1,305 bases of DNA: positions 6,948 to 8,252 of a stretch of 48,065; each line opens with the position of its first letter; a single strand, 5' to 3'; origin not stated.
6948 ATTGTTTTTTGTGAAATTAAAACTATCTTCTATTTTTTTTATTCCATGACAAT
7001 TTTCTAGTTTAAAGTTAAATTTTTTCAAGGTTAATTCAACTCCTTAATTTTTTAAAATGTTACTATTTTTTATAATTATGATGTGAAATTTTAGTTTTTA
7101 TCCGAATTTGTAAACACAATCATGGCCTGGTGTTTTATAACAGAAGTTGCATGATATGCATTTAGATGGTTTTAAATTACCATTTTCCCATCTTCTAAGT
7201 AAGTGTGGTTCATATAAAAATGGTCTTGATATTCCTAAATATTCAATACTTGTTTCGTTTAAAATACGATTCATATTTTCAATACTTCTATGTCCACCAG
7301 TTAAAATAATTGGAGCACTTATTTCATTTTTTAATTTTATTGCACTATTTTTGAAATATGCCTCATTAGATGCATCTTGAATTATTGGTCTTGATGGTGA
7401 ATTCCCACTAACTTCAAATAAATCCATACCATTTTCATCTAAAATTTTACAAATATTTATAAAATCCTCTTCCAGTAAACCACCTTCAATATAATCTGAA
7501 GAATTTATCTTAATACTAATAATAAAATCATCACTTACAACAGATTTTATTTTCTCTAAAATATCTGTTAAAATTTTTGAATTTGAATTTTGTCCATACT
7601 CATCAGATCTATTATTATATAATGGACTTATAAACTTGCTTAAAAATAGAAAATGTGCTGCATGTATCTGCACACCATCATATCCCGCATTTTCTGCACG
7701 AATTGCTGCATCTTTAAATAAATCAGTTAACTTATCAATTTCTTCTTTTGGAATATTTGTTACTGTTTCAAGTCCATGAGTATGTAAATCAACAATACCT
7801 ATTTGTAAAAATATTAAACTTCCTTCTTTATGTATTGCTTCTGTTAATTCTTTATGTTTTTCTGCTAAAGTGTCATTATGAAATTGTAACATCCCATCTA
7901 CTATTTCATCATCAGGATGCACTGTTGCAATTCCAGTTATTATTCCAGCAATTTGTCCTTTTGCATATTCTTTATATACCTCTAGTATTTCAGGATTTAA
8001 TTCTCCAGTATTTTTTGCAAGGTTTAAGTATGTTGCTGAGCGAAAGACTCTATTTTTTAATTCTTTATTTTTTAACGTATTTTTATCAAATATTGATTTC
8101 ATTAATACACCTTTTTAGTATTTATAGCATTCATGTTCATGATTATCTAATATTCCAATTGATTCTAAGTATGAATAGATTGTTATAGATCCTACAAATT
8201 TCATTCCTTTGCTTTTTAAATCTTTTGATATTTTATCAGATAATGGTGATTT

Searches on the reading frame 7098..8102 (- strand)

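Call 15: search_protein_families(library=pfam, proteins=[window:7098-8102:-], max_evalue=0.001)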
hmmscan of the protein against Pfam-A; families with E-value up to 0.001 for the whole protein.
window:7098-8102:- (334 aa): 2 families
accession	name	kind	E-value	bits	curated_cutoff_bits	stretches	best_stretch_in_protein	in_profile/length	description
PF00724.26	Oxidored_FMN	-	8.3e-44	150.7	27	2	116-308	141-338/342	NADH:flavin oxidoreductase / NADH oxidase family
PF01207.24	Dus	-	0.00029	20.5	20.4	1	176-313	108-238/311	Dihydrouridine synthase (Dus)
